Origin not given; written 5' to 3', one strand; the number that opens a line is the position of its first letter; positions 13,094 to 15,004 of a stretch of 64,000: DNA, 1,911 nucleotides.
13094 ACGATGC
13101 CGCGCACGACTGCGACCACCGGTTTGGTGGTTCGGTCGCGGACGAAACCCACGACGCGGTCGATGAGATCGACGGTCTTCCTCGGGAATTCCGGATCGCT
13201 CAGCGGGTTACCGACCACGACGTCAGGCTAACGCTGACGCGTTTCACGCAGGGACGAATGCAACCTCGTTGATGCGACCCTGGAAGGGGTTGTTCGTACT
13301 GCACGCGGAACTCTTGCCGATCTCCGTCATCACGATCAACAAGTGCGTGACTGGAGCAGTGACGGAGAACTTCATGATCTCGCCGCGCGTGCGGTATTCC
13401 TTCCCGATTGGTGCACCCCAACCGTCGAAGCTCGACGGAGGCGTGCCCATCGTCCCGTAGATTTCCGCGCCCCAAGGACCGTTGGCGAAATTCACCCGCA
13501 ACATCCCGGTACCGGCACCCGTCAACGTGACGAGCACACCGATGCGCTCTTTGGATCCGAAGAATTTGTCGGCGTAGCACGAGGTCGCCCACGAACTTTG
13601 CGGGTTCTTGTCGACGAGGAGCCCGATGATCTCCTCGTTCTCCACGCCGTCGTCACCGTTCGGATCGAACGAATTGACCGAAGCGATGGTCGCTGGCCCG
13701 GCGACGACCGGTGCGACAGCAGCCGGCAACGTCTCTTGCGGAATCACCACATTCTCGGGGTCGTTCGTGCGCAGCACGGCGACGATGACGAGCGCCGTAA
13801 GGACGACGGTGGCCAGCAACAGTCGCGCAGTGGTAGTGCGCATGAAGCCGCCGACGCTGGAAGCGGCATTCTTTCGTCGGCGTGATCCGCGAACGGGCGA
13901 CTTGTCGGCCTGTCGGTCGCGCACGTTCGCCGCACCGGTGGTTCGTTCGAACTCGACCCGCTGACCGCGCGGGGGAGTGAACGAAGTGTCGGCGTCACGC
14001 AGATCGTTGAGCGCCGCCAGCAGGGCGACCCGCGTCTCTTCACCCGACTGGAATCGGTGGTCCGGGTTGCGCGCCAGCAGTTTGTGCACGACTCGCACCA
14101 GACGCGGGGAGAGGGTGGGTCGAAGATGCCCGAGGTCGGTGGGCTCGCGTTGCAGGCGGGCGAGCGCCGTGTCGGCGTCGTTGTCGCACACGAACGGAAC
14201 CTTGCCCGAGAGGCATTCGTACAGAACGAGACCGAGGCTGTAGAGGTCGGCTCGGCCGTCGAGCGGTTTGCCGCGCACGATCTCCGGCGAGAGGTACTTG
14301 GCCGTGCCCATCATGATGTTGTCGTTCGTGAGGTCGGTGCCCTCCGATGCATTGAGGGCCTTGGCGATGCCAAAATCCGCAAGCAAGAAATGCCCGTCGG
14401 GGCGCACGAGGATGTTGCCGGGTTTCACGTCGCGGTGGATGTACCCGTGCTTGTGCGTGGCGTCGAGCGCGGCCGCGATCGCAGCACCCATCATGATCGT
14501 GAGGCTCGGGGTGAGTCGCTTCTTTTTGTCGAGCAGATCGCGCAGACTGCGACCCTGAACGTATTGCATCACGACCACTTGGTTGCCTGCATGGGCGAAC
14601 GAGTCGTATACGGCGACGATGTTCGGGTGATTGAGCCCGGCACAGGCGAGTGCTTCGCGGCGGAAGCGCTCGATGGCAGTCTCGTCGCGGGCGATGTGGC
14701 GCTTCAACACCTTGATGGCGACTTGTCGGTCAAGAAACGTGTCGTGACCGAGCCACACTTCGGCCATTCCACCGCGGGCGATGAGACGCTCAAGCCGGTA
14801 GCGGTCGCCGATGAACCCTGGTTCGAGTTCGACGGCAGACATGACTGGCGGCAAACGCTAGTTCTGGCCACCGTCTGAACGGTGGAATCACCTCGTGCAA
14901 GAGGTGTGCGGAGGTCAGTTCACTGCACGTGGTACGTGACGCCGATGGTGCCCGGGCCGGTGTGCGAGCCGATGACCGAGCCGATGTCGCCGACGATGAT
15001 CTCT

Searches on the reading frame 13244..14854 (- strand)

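Call 67: search_protein_families(library=pfam, max_evalue=0.00001, proteins=[window:13244-14854:-])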
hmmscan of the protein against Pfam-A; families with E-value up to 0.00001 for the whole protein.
window:13244-14854:- (536 aa): 3 families
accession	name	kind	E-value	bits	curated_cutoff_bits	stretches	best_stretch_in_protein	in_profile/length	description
PF00069.31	Pkinase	-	3.8e-48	164.6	31.7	1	19-269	1-253/263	Protein kinase domain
PF07714.23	PK_Tyr_Ser-Thr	-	1.8e-31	109.9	23.1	1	21-267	3-248/258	Protein tyrosine and serine/threonine kinase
PF03109.22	ABC1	-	8.6e-11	41.9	22.9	1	89-173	140-223/244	ABC1 atypical kinase-like domain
